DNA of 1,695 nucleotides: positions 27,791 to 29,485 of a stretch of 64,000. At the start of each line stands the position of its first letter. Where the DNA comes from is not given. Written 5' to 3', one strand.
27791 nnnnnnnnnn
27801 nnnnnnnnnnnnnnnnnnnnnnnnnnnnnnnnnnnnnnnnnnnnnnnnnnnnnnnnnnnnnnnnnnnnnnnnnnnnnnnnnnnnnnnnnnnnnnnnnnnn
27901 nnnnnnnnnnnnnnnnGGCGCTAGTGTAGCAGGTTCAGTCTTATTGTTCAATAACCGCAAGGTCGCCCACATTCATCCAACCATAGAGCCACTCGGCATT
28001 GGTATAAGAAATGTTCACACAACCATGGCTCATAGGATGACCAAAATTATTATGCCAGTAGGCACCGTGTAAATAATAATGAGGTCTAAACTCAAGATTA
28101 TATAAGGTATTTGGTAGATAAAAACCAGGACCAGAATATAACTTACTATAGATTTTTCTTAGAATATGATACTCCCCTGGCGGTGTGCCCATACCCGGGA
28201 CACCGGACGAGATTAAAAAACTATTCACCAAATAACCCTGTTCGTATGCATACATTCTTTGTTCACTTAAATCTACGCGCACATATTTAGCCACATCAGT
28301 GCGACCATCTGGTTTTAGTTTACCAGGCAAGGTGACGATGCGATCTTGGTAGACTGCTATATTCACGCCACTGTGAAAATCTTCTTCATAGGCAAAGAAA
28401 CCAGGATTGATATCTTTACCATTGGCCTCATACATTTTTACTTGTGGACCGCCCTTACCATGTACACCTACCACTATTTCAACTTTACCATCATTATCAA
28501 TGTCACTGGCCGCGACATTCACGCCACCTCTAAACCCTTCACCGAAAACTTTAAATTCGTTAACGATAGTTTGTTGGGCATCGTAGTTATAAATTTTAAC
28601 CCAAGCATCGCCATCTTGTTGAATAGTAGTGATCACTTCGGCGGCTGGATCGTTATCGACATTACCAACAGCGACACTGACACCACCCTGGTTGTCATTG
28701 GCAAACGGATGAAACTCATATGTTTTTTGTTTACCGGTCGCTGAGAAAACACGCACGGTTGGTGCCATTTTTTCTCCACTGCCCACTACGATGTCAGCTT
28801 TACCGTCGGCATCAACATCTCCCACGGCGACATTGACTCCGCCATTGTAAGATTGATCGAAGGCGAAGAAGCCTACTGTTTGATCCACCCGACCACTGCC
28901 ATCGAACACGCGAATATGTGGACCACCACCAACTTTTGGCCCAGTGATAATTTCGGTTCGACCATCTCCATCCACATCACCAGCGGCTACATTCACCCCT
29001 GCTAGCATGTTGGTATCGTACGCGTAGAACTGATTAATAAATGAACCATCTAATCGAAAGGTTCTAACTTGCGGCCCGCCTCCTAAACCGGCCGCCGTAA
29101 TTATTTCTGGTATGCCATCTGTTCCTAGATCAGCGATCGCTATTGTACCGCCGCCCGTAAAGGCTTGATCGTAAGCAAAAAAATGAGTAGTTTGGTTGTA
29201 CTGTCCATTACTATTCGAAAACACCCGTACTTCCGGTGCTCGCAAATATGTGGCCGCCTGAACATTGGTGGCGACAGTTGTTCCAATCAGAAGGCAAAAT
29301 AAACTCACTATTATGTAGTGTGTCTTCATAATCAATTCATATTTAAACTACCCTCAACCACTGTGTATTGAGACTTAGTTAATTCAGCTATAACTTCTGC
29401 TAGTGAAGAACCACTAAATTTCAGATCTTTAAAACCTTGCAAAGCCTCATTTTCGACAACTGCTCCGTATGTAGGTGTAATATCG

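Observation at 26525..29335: Tandem paralogs fusing FG-GAP/VCBS beta-propeller repeats to an L,D-transpeptidase catalytic domain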

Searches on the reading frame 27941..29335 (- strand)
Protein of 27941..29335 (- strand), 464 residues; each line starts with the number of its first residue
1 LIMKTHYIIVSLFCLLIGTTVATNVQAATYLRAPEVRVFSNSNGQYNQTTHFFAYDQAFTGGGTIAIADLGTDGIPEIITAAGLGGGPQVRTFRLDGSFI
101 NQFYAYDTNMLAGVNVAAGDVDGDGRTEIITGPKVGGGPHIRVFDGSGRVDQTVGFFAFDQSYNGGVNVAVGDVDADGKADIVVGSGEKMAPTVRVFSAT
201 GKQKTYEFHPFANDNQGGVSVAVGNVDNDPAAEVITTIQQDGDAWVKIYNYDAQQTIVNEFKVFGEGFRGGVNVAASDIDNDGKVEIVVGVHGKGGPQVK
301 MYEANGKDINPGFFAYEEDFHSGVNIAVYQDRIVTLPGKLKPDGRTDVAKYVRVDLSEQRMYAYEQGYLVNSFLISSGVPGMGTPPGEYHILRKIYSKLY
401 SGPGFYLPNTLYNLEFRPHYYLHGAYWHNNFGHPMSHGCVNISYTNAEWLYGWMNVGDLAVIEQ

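Call 3: search_protein_families(library=pfam, proteins=[window:27941-29335:-], max_evalue=0.01)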
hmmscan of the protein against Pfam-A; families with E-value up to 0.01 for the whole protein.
window:27941-29335:- (464 aa): 5 families
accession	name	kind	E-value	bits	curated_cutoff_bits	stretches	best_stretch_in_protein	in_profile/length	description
PF03734.19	YkuD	-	9.8e-20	72.1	23.4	1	350-462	2-146/146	L,D-transpeptidase catalytic domain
PF13517.12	FG-GAP_3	-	2.8e-14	53.9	26.9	3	120-184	1-61/61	FG-GAP-like repeat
PF01839.29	FG-GAP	-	6.7e-14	51.8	22.1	3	166-186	2-22/37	FG-GAP repeat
PF14783.12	BBS2_Mid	-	0.0028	18.2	27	0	170-198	3-28/108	Ciliary BBSome complex subunit 2, middle region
PF15907.11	Itfg2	-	0.0059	16.3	27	0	219-292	17-96/330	Integrin-alpha FG-GAP repeat-containing protein 2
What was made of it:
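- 27941..29335 (-): LDT-B gene (464 aa; 462 aa if the ATG at 29329 is the start). Pfam YkuD plus FG-GAP (call 3).
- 27944..28288 (-): LDT-B YkuD catalytic domain (residues 350-464). Pfam PF03734, E 9.8e-20 (call 3).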

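Call 4: search_protein_families(library=ncbifam, proteins=[window:27941-29335:-], max_evalue=0.01)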
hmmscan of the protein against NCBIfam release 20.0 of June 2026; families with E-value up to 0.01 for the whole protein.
window:27941-29335:- (464 aa): 5 families
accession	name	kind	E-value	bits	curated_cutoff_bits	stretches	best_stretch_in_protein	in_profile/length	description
NF004785.0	PRK06132.1-2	subfamily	1.5e-10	40.8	169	1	353-394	66-107/353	hypothetical protein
NF047539.1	XAC2610_fam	domain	4.1e-07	30.4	35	1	170-253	2-81/89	XAC2610-related protein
NF004787.0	PRK06132.1-4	equivalog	4.1e-06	25.8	409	1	352-461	60-165/347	hypothetical protein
NF004786.0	PRK06132.1-3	equivalog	0.0069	15.2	329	0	354-460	33-136/418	hypothetical protein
NF040925.1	LD_carbox_ElsL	exception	0.0097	15.7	270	0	417-448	113-144/164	cell wall-recycling L,D-carboxypeptidase ElsL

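Call 74: predict_structure(alignment_id=A4)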
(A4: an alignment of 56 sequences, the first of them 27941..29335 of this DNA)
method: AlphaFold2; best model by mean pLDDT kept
length: 464 residues; sequences in the alignment: 56
mean_pLDDT: 94.2   pTM: 0.87
mean pLDDT of the five models: 94.2, 94.0, 93.6, 93.5, 93.3
residues with pLDDT >= 90: 414; 70-90: 35; 50-70: 14; < 50: 1
segments of 3 or more residues with pLDDT < 50: none
pLDDT, mean of each block of 10 residues (from residue 1): 69 76 64 97 95 98 98 96 97 98 98 98 97 97 97 94 97 97 97 97 94 95 97 97 96 95 93 97 96 96 96 95 97 97 92 98 94 96 97 97 88 98 88 95 97 98 98
secondary structure, 60 per line:
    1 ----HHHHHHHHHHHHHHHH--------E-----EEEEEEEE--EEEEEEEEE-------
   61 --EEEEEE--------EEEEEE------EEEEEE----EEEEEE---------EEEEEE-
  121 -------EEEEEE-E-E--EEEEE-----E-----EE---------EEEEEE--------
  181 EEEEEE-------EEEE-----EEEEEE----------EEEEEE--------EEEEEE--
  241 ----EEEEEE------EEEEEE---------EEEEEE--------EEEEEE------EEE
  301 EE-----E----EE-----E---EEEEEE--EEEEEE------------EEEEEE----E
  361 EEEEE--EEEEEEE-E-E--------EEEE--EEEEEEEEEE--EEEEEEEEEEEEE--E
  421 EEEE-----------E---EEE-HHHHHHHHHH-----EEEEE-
elements in order: H5-20 E35-42 E45-53 E63-68 E77-82 E89-94 E99-104 E114-119 E128-133 E140-144 E167-172 E181-186 E194-197 E203-208 E219-224 E233-238 E245-250 E257-262 E272-277 E286-291 E298-302 E324-329 E332-337 E350-355 E360-365 E368-374 E387-390 E393-402 E405-417 E420-424 E440-442 H444-453 E459-463
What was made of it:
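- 27941..29335 (-): AF2 pLDDT 94.2, pTM 0.87 (call 74).
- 29255..29335 (-): LDT-B signal-peptide-like N-terminus (residues 1-27, ends ...VQA). Hydrophobic helix 5-20 with low pLDDT (call 74).
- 28307..29254 (-): LDT-B six-bladed FG-GAP propeller (residues 28-343). Blade 6 lacks the Ca2+ loop. DSSP shows 6 x 4 strands, with N-terminal strands 35-53 completing blade 6 (call 74).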
